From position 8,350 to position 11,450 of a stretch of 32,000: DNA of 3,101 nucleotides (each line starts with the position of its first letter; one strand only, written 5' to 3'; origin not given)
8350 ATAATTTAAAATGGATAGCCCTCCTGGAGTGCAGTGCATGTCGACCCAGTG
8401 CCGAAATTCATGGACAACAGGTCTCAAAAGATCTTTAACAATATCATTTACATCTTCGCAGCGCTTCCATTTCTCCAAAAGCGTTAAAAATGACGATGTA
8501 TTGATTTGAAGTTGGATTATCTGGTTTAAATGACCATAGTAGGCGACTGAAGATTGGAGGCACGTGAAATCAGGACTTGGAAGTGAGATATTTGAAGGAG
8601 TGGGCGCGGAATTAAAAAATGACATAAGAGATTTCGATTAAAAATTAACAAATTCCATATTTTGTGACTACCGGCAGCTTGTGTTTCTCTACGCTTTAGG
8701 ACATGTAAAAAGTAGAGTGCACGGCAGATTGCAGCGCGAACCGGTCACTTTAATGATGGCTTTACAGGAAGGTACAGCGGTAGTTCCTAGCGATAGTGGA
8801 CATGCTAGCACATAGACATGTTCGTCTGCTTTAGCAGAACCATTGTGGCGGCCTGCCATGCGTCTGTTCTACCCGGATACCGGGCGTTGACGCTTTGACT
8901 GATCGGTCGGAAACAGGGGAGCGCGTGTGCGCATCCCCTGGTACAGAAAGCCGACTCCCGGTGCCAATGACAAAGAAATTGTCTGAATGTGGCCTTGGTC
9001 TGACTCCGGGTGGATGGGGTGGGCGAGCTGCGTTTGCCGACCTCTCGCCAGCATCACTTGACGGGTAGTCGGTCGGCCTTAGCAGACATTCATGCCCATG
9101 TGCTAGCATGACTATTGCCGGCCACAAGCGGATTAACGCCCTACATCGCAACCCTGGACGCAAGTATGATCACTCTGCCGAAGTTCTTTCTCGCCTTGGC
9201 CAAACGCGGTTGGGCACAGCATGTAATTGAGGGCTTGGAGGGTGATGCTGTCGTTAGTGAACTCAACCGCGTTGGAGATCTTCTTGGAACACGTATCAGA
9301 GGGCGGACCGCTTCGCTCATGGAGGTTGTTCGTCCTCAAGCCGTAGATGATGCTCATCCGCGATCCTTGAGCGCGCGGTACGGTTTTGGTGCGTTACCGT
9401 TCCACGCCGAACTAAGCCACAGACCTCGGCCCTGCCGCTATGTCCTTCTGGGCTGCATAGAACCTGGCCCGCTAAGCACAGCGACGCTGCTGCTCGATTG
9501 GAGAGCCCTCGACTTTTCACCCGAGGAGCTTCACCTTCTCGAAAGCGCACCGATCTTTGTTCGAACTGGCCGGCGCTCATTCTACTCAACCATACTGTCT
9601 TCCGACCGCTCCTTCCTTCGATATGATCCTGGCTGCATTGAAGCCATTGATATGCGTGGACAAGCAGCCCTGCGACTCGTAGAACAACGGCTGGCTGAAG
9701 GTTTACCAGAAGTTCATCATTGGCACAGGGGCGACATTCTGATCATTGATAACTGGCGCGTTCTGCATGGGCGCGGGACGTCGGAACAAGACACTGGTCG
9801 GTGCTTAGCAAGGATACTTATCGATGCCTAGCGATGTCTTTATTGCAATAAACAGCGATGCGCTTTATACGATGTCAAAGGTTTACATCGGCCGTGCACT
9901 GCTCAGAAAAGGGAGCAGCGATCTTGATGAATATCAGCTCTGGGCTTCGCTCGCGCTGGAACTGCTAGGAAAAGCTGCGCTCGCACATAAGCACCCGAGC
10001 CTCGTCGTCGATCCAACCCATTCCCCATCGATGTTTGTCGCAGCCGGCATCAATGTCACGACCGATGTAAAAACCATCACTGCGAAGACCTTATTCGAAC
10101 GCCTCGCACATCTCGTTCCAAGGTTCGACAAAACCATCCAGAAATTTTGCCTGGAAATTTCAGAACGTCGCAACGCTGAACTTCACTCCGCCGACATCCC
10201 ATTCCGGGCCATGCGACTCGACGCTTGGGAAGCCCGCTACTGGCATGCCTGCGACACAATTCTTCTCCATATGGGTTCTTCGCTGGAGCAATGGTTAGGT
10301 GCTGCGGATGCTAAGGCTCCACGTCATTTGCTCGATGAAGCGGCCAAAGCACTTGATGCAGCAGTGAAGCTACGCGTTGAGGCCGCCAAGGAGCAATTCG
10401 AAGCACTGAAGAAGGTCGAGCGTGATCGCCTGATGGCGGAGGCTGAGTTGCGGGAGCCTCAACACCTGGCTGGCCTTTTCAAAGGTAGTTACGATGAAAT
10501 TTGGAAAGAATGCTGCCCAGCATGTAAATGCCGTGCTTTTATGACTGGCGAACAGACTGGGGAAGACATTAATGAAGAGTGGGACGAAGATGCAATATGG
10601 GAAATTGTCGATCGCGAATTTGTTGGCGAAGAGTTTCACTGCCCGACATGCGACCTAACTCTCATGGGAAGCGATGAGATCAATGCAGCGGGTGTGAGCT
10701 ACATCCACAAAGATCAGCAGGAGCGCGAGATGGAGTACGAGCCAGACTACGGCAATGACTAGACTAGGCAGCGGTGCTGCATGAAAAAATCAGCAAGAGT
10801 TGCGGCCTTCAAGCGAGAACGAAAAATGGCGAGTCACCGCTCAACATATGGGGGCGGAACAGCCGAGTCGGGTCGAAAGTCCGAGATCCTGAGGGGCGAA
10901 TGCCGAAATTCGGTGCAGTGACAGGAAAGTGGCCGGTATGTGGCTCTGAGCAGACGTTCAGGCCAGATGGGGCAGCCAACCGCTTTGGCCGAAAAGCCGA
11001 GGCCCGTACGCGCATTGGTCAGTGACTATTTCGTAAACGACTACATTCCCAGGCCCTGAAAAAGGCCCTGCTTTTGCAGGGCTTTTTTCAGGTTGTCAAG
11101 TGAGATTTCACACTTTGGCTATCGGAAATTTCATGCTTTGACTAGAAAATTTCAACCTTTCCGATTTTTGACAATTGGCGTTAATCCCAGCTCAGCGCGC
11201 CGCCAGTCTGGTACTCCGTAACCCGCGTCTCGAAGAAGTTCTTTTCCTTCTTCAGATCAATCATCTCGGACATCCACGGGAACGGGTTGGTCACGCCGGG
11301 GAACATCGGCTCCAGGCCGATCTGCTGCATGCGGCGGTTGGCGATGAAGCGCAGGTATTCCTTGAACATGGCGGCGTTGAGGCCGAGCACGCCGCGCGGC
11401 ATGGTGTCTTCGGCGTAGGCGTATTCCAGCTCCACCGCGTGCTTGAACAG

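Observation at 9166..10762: TauD/TfdA-like dioxygenase translationally coupled to a HEPN(RNAELH)-zinc-ribbon protein: candidate undescribed two-gene conflict module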

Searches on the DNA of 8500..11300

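Call 99: search_rna_families(source=window, start=8500, end=11300, threshold=evalue, max_evalue=1)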
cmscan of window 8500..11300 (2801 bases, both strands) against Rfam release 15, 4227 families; matches with E-value up to 1: 2.
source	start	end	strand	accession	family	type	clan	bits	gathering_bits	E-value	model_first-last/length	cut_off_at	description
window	11028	11103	+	RF02621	BSnc120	Gene; sRNA;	-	24.6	114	0.014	1-88/88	no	Brucella sRNA 120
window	10960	11087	+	RF01400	istR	Gene; antitoxin;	-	19.1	45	0.94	1-130/130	no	istR Hfq binding RNA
